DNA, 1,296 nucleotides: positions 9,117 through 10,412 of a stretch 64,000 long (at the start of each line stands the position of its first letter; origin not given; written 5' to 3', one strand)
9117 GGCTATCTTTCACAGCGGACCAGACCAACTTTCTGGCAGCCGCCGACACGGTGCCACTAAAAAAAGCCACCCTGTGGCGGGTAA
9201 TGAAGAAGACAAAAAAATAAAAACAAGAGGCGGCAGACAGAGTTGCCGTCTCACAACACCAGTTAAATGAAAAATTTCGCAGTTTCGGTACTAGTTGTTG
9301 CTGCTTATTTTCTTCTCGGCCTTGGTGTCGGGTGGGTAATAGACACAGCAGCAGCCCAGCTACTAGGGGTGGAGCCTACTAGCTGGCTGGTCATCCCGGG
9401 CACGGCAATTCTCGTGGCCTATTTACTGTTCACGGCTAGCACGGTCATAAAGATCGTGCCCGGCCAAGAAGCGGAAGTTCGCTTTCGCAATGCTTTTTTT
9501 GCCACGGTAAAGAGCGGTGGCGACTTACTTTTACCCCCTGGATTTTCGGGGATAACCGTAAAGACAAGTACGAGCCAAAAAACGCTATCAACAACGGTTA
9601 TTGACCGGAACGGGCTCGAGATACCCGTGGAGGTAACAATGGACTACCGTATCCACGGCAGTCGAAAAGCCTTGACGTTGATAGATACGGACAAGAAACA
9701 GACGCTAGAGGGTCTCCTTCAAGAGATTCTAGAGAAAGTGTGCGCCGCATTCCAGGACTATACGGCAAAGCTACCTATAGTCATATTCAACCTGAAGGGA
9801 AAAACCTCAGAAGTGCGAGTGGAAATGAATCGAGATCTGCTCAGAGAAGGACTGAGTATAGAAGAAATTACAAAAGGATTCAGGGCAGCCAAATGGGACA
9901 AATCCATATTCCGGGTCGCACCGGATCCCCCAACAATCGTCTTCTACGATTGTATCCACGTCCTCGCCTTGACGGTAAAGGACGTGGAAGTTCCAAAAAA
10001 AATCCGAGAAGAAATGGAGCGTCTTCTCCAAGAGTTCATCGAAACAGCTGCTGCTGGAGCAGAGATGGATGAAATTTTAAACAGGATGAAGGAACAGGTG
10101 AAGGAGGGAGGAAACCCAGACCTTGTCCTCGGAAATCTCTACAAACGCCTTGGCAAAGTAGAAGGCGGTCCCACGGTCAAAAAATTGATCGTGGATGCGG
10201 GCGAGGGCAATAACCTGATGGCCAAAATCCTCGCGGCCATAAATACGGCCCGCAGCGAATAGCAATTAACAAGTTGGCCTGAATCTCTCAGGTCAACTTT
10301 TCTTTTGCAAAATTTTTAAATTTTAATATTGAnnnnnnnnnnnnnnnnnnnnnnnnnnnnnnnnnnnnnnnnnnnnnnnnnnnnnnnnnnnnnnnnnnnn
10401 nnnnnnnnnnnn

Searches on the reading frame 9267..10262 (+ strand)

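Call 46: search_protein_families(library=pfam, proteins=[window:9267-10262:+])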
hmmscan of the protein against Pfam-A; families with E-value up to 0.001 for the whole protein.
window:9267-10262:+ (331 aa): 1 family
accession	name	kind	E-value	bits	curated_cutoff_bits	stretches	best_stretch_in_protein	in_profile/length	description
PF01145.31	Band_7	-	1.6e-08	35.3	23.6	1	63-263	2-168/176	SPFH domain / Band 7 family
